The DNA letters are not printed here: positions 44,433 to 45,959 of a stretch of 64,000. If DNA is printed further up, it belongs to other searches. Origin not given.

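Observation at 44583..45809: F-box motif fused to a Rab-like GTPase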

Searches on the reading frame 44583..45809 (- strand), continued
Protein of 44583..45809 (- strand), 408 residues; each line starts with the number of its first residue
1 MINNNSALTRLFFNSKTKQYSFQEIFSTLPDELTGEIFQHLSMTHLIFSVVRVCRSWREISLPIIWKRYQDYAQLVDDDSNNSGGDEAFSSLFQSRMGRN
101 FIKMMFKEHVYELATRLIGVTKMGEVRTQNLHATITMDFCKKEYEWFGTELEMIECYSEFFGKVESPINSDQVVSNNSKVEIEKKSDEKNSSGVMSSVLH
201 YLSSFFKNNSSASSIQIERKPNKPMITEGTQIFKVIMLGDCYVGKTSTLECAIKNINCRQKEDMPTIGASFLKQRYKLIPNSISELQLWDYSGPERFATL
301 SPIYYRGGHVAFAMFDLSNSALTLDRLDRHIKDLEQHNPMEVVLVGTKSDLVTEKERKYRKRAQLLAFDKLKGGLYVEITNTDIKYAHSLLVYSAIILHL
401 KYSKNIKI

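Call 33: search_solved_structures(query=A1, max_evalue=0.01, show_alignments=0)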
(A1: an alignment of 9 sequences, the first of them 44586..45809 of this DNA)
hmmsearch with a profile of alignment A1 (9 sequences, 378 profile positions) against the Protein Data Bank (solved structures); distinct sequences matched with E-value up to 0.01: 942 (the best 60 are shown).
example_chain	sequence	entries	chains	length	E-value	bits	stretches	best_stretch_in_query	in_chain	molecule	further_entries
6zsi_A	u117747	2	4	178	3.5e-42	147.9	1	196-352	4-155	Ras-related protein Rab-8A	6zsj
4lhx_A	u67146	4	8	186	3.6e-42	147.9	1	196-352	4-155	Ras-related protein Rab-8A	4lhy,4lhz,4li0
5szi_A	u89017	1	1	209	5.1e-42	147.4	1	196-353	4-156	Ras-related protein Rab-8A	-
2fu5_C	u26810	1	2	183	5.7e-42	147.2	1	197-353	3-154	Ras-related protein Rab-8A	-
6rir_A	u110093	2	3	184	6.6e-42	147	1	195-352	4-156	Ras-related protein Rab-8A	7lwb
6sq2_A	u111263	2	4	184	6.6e-42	147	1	195-352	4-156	Ras-related protein Rab-8A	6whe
7bwt_B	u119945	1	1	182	6.9e-42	147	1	197-352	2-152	Ras-related protein Rab-8A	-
9ikq_A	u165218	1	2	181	1.3e-41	146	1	197-352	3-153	Ras-related protein Rab-8A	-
9m0o_D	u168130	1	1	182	1.3e-41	146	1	197-352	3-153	Ras-related protein Rab-8A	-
4lhv_A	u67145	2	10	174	1.6e-41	145.7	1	199-352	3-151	Ras-related protein Rab-8A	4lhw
3qbt_A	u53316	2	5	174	1.8e-41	145.6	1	199-352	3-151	Ras-related protein Rab-8A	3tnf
6yx5_A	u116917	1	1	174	1.9e-41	145.6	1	199-352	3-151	Ras-related protein Rab-8A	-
6stf_A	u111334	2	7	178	3.7e-41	144.5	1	200-353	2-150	Ras-related protein Rab-8A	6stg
9rx4_E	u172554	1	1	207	1.5e-40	142.6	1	193-358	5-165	Ras-related protein Rab-1A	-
3l0i_B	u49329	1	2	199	3.3e-40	141.4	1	191-358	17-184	Ras-related protein Rab-1A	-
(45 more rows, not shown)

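Call 39: find_encoding_contigs(protein=window:44586-45809:-, flank=3000, max_places=6)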
Protein window:44586-45809:- (408 aa): no gene with exactly this product is on record in the collection.

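Call 40: find_encoding_contigs(protein=P0001, flank=3000, max_places=4)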
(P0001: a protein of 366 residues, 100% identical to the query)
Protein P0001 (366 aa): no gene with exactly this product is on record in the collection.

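Call 41: predict_structure(alignment_id=A1)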
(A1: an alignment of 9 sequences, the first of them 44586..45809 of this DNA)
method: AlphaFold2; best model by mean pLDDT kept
length: 408 residues; sequences in the alignment: 9
mean_pLDDT: 62.6   pTM: 0.68
mean pLDDT of the five models: 62.6, 61.3, 60.7, 60.3, 59.1
residues with pLDDT >= 90: 9; 70-90: 165; 50-70: 119; < 50: 115
segments of 3 or more residues with pLDDT < 50: 1-21, 79-86, 123-133, 163-193, 195-200, 202-227, 404-408
pLDDT, mean of each block of 10 residues (from residue 1): 39 40 53 59 70 62 77 64 48 76 86 81 47 48 65 69 37 29 31 45 40 29 46 84 80 68 61 70 77 66 80 79 69 73 80 61 82 86 78 84 49
secondary structure, 60 per line:
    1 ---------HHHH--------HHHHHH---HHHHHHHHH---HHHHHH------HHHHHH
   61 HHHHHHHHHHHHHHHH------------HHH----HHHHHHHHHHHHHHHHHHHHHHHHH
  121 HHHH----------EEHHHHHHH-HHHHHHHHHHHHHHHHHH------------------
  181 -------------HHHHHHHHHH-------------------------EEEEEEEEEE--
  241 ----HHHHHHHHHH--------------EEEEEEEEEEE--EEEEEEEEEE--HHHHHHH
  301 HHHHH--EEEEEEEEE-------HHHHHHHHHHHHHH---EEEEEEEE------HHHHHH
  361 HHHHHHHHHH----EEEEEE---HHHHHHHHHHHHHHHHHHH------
elements in order: H10-13 H22-27 H31-39 H43-48 H55-76 H96-124 H137-143 H145-162 H194-203 E229-238 H245-254 E269-279 E282-291 H294-305 E308-316 H324-337 E341-348 H355-370 E375-380 H384-402

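Call 44: fold_search(model_id=the predicted structure, library=pdb)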
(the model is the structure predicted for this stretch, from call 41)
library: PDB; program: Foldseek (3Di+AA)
matches with E <= 10: 1789; with E <= 0.001: 1482
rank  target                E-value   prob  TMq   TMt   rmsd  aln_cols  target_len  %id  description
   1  5xr4_B                8.2e-11  1.00  0.35  0.77   3.8       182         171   26  Crystal structure of RabA1a in complex with GDP (released 2018-06-13)
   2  2oil                  1.0e-10  1.00  0.34  0.73   4.1       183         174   28  Crystal structure of human RAB25 in complex with GDP (released 2007-01-23)
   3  4kyi_B                1.5e-10  1.00  0.35  0.83   2.8       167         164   28  Crystal structure of the phospholipase VipD from Legionella pneumophila in complex with the human GTPase Rab5 (released 2014-08-13)
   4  3rwo_B                2.2e-10  1.00  0.33  0.72   3.6       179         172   24  Crystal structure of YPT32 in complex with GDP (released 2011-10-26)
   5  7bl1_DDD              2.5e-10  1.00  0.33  0.73   4.1       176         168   24  human complex II-BATS bound to membrane-attached Rab5a-GTP (released 2021-03-03)
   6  1huq                  3.1e-10  1.00  0.33  0.75   3.8       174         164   27  1.8A CRYSTAL STRUCTURE OF THE MONOMERIC GTPASE RAB5C (MOUSE) (released 2001-02-07)
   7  1tu3_B                3.3e-10  1.00  0.34  0.77   3.7       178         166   26  Crystal Structure of Rab5 complex with Rabaptin5 C-terminal Domain (released 2004-10-05)
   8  6s5h                  3.4e-10  1.00  0.34  0.72   4.5       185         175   25  Structure of the human RAB38 in complex with GTP (released 2020-07-22)
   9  3mjh_A                3.8e-10  1.00  0.32  0.73   4.1       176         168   24  Crystal Structure of Human Rab5A in complex with the C2H2 Zinc Finger of EEA1 (released 2010-05-05)
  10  6iy1_F                4.1e-10  1.00  0.32  0.73   4.0       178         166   26  Structure of human Ras-related protein Rab11 (released 2019-12-18)
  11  2fg5                  4.5e-10  1.00  0.33  0.76   3.4       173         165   28  Crystal structure of human RAB31 in complex with a GTP analogue (released 2006-01-10)
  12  4uj3_A                4.8e-10  1.00  0.36  0.79   3.1       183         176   26  Crystal structure of human Rab11-Rabin8-FIP3 (released 2015-08-12)
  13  4d0l_D                5.1e-10  1.00  0.34  0.73   3.8       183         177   26  Phosphatidylinositol 4-kinase III beta-PIK93 in a complex with Rab11a- GTP gammaS (released 2014-05-28)
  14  6iy1_A                5.6e-10  1.00  0.31  0.71   4.1       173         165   28  Structure of human Ras-related protein Rab11 (released 2019-12-18)
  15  1yvd                  6.0e-10  1.00  0.31  0.69   5.1       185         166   27  GppNHp-Bound Rab22 GTPase (released 2005-07-26)
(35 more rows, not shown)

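Call 45: search_protein_families(library=pfam, proteins=[P0202, P0189, P0039, P0046, P0053, P0058, P0059, P0067, P0074, P0159], max_evalue=0.01)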
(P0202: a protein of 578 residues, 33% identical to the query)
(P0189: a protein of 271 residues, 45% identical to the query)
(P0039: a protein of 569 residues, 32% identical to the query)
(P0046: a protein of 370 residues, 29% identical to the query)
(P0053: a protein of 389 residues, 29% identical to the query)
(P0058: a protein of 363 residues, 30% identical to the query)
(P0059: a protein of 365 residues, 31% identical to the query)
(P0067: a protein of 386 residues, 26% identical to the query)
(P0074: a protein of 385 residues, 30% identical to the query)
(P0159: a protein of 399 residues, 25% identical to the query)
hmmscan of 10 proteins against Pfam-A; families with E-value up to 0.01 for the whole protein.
P0202 (578 aa): 4 families
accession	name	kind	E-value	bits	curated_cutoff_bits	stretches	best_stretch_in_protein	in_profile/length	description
PF00071.28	Ras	-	2.9e-22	79.4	21.6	1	80-252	1-152/162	Ras family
PF08477.19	Roc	-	2.7e-12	47.4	27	1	80-209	1-119/119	Ras of Complex, Roc, domain of DAPkinase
PF12937.12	F-box-like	-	6.2e-08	32.7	24.3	1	2-46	2-46/47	F-box-like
PF00646.38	F-box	-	0.00016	21.9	20.5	1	2-42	2-42/43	F-box domain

P0189 (271 aa): 2 families
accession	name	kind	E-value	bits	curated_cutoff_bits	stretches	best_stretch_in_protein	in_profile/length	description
PF00646.38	F-box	-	3.3e-06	27.2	20.5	1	14-47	1-33/43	F-box domain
PF12937.12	F-box-like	-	2.4e-05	24.4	24.3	1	14-47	1-33/47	F-box-like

P0039 (569 aa): 27 families (the best 25 are shown)
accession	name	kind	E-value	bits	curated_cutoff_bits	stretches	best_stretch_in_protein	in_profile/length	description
PF00071.28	Ras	-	4.6e-157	517.7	21.6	3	12-171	1-160/162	Ras family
PF08477.19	Roc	-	6.4e-100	330.1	27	3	423-537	1-119/119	Ras of Complex, Roc, domain of DAPkinase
PF00025.27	Arf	-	8.2e-49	165.9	22.3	3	10-170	14-173/174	ADP-ribosylation factor family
PF01926.29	MMR_HSR1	-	1.5e-24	86.7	21.9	3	424-535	2-113/113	50S ribosome-binding GTPase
PF04670.18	Gtr1_RagA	-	8.1e-21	74.9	22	3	218-337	1-125/232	Gtr1/RagA G protein conserved region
PF00009.33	GTP_EFTU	-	7.4e-16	58.7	26.5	1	455-544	54-139/188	Elongation factor Tu GTP binding domain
PF03193.22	RsgA_GTPase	-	1.5e-13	51.4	30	0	219-239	109-129/174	RsgA GTPase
PF09439.16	SRPRB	-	1.7e-11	44.3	25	1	10-132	3-126/178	Signal recognition particle receptor beta subunit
PF03029.23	ATP_bind_1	-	1.2e-07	32.3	27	0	447-545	63-172/240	Conserved hypothetical ATP binding protein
PF13191.12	AAA_16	-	1.3e-06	29.4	32.6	0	219-329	27-104/167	AAA ATPase domain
PF05621.17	TniB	-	4.8e-06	26.6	22.4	0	423-448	37-62/189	Bacterial TniB protein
PF13479.12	AAA_24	-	9.9e-06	26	27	0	217-266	3-45/195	AAA domain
PF13555.12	AAA_29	-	2.7e-05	24.3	27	0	12-27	24-39/61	P-loop containing region of AAA domain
PF00493.29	MCM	-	3.4e-05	23.5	23.3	0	410-442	45-78/224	MCM P-loop domain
PF13401.12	AAA_22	-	5.6e-05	23.9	27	0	12-36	7-31/130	AAA domain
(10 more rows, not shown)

P0046 (370 aa): 26 families (the best 25 are shown)
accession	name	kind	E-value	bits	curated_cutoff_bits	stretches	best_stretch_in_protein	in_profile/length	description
PF00071.28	Ras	-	1.9e-94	314.1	21.6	2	199-356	1-160/162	Ras family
PF08477.19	Roc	-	2.7e-55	186.1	27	2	199-311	1-119/119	Ras of Complex, Roc, domain of DAPkinase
PF00025.27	Arf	-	8.1e-24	84.5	22.3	2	196-333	13-146/174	ADP-ribosylation factor family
PF01926.29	MMR_HSR1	-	2e-15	57.4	21.9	2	13-122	1-112/113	50S ribosome-binding GTPase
PF04670.18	Gtr1_RagA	-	2.8e-12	47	22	2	199-263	1-65/232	Gtr1/RagA G protein conserved region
PF00009.33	GTP_EFTU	-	1.3e-10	41.6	26.5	2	235-353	58-183/188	Elongation factor Tu GTP binding domain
PF03193.22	RsgA_GTPase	-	2.3e-09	37.7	30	0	13-36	108-131/174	RsgA GTPase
PF00005.33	ABC_tran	-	9.6e-07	29.9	25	0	13-37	13-37/137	ABC transporter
PF12775.13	AAA_7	-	2.3e-05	24.5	25.8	0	13-42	35-64/181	P-loop containing dynein motor region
PF02421.24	FeoB_N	-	6.7e-05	22.9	27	0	13-72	2-59/156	Ferrous iron transport protein B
PF09439.16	SRPRB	-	6.9e-05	22.7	25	0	13-74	5-60/178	Signal recognition particle receptor beta subunit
PF00735.24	Septin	-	0.0001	22.2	26.2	0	13-66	6-68/280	Septin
PF13401.12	AAA_22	-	0.00014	22.6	27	0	14-41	8-34/130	AAA domain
PF10662.15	PduV-EutP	-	0.00029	21.1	21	0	12-54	2-42/143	Ethanolamine utilisation - propanediol utilisation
PF20720.3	nSTAND3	-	0.00057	20.1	27.2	0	14-39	20-45/155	Novel STAND NTPase 3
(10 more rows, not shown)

P0053 (389 aa): 10 families
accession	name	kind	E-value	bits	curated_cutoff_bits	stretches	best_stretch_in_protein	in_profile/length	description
PF00071.28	Ras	-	4.1e-110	365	21.6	2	226-382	1-157/162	Ras family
PF08477.19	Roc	-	9e-62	207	27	2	10-124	1-119/119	Ras of Complex, Roc, domain of DAPkinase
PF00025.27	Arf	-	1.2e-31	110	22.3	2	219-347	9-133/174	ADP-ribosylation factor family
PF01926.29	MMR_HSR1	-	1.4e-11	44.9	21.9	2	226-338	1-113/113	50S ribosome-binding GTPase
PF04670.18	Gtr1_RagA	-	5.1e-10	39.6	22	2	226-345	1-127/232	Gtr1/RagA G protein conserved region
PF00009.33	GTP_EFTU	-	3.7e-08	33.6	26.5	2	262-377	58-178/188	Elongation factor Tu GTP binding domain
PF09439.16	SRPRB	-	3.4e-06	27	25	0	226-293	5-66/178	Signal recognition particle receptor beta subunit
PF02421.24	FeoB_N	-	6.5e-06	26.2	27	0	226-377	2-152/156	Ferrous iron transport protein B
PF12775.13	AAA_7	-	0.00019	21.5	25.8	0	199-263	9-71/181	P-loop containing dynein motor region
PF10662.15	PduV-EutP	-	0.00093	19.5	21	0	226-278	3-53/143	Ethanolamine utilisation - propanediol utilisation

P0058 (363 aa): 13 families
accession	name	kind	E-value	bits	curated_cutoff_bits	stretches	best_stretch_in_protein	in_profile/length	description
PF00071.28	Ras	-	4.6e-101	335.6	21.6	2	195-354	1-160/162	Ras family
PF08477.19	Roc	-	1.4e-61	206.5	27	2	195-309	1-119/119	Ras of Complex, Roc, domain of DAPkinase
PF00025.27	Arf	-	2.4e-35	122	22.3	2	194-351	15-171/174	ADP-ribosylation factor family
PF04670.18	Gtr1_RagA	-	2.2e-09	37.5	22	2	9-95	1-95/232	Gtr1/RagA G protein conserved region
PF01926.29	MMR_HSR1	-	1.8e-08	34.9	21.9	1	196-307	2-113/113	50S ribosome-binding GTPase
PF12775.13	AAA_7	-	3.2e-06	27.3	25.8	0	9-46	35-71/181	P-loop containing dynein motor region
PF03193.22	RsgA_GTPase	-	3.4e-06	27.4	30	0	10-26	109-125/174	RsgA GTPase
PF00009.33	GTP_EFTU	-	1.2e-05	25.4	26.5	1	228-348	55-179/188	Elongation factor Tu GTP binding domain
PF13555.12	AAA_29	-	2.5e-05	24.4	27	0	196-212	25-41/61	P-loop containing region of AAA domain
PF05621.17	TniB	-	0.00028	20.8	22.4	0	195-217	37-59/189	Bacterial TniB protein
PF13401.12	AAA_22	-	0.001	19.8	27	0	196-223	8-37/130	AAA domain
PF10662.15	PduV-EutP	-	0.0011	19.2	21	0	9-49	3-41/143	Ethanolamine utilisation - propanediol utilisation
PF07931.18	CPT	-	0.0054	17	22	0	10-77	4-71/172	Chloramphenicol phosphotransferase-like protein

P0059 (365 aa): 13 families
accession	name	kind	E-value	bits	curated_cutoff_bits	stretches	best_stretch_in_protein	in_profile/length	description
PF00071.28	Ras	-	1.5e-89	298.1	21.6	2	227-365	1-139/162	Ras family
PF08477.19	Roc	-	4.1e-52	175.9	27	2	227-341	1-119/119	Ras of Complex, Roc, domain of DAPkinase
PF00025.27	Arf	-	4.1e-23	82.2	22.3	2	11-135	12-132/174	ADP-ribosylation factor family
PF01926.29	MMR_HSR1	-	1.9e-11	44.5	21.9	2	228-334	2-109/113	50S ribosome-binding GTPase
PF09439.16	SRPRB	-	1.7e-06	28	25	1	13-124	3-114/178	Signal recognition particle receptor beta subunit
PF07931.18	CPT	-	2.3e-06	28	22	1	228-352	4-128/172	Chloramphenicol phosphotransferase-like protein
PF12775.13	AAA_7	-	0.00014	21.9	25.8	0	11-62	31-81/181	P-loop containing dynein motor region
PF04670.18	Gtr1_RagA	-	0.00034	20.6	22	0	227-288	1-62/232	Gtr1/RagA G protein conserved region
PF02421.24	FeoB_N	-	0.00043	20.3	27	0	15-35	2-22/156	Ferrous iron transport protein B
PF03193.22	RsgA_GTPase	-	0.0011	19.2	30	0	228-248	109-129/174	RsgA GTPase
PF10662.15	PduV-EutP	-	0.0017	18.6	21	0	15-166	3-137/143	Ethanolamine utilisation - propanediol utilisation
PF05621.17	TniB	-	0.0045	16.9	22.4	0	9-38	31-60/189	Bacterial TniB protein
PF13479.12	AAA_24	-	0.0098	16.2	27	0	227-255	4-27/195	AAA domain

P0067 (386 aa): 11 families
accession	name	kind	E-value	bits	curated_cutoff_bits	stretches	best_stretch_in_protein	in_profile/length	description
PF00071.28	Ras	-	4.4e-79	264.1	21.6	2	196-353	1-156/162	Ras family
PF08477.19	Roc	-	4.8e-47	159.5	27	2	196-311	1-119/119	Ras of Complex, Roc, domain of DAPkinase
PF00025.27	Arf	-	5.8e-26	91.5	22.3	2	194-350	14-167/174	ADP-ribosylation factor family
PF00009.33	GTP_EFTU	-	1.4e-11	44.8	26.5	2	197-351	6-180/188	Elongation factor Tu GTP binding domain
PF04670.18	Gtr1_RagA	-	5.9e-11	42.7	22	1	196-319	1-130/232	Gtr1/RagA G protein conserved region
PF01926.29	MMR_HSR1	-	4e-09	37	21.9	1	198-308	3-112/113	50S ribosome-binding GTPase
PF03193.22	RsgA_GTPase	-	1.3e-06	28.8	30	0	288-350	44-101/174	RsgA GTPase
PF16897.10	MMR_HSR1_Xtn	-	8.9e-05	22.9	35.2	0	288-350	44-97/106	C-terminal region of MMR_HSR1 domain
PF00503.26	G-alpha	-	0.00035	20.2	48.8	0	224-330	168-279/333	G-protein alpha subunit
PF19275.4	HflX_C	-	0.00055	20.4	26.4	0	142-171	10-40/102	HflX C-terminal domain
PF01937.24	ARMT1-like_dom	-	0.0093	15.6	25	0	97-139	98-137/311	Damage-control phosphatase ARMT1-like domain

P0074 (385 aa): 6 families
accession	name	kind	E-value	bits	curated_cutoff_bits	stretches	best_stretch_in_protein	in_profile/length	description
PF00071.28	Ras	-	7.1e-75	250.5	21.6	2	9-167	1-159/162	Ras family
PF08477.19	Roc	-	1.6e-45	154.6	27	2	233-347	1-117/119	Ras of Complex, Roc, domain of DAPkinase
PF00025.27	Arf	-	2.3e-17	63.4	22.3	2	227-359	10-136/174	ADP-ribosylation factor family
PF04670.18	Gtr1_RagA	-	5.4e-06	26.4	22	1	233-293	1-61/232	Gtr1/RagA G protein conserved region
PF09439.16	SRPRB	-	1.2e-05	25.2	25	1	233-315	5-84/178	Signal recognition particle receptor beta subunit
PF06745.19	ATPase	-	0.0027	17.5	26.6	0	232-292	20-82/231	KaiC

P0159 (399 aa): 11 families
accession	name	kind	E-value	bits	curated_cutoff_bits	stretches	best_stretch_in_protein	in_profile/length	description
PF00071.28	Ras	-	1e-101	337.7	21.6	2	10-174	1-161/162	Ras family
PF08477.19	Roc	-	3.7e-52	176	27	2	10-127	1-118/119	Ras of Complex, Roc, domain of DAPkinase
PF00025.27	Arf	-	8e-22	78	22.3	2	9-137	15-135/174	ADP-ribosylation factor family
PF01926.29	MMR_HSR1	-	4.1e-10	40.2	21.9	2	203-285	2-85/113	50S ribosome-binding GTPase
PF00009.33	GTP_EFTU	-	4.3e-09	36.7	26.5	1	45-170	53-183/188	Elongation factor Tu GTP binding domain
PF09439.16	SRPRB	-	2.3e-08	34.1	25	1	203-323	6-125/178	Signal recognition particle receptor beta subunit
PF04670.18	Gtr1_RagA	-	8.6e-06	25.8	22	1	10-123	1-118/232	Gtr1/RagA G protein conserved region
PF03324.19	Herpes_HEPA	-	0.00015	22.6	25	0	144-183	27-66/95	Herpesvirus DNA helicase/primase complex associated protein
PF03193.22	RsgA_GTPase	-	0.00098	19.4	30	0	203-224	109-130/174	RsgA GTPase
PF05621.17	TniB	-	0.0031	17.4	22.4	0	200-225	35-60/189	Bacterial TniB protein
PF00735.24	Septin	-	0.0031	17.3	26.2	0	199-260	3-71/280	Septin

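Call 49: find_related_loci(query=A2, collection=genome_contigs, flank=2000)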
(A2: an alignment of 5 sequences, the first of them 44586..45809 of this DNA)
Query A2 (408 aa) in genome_contigs; peptide patterns used: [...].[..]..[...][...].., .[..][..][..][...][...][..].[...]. (x = any residue, [..] = any of these).
163 stretches matched a pattern; 1 encode a relative of the query (tblastn E <= 1e-3); 1 distinct loci.
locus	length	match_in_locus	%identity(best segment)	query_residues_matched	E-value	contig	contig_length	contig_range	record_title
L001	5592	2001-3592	27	232-390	1e-12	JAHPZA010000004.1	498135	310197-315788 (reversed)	MAG: Promethearchaeota archaeon isolate LW40_45 NODE_17_length_498135_cov_20.553515, whole genome shotgun sequence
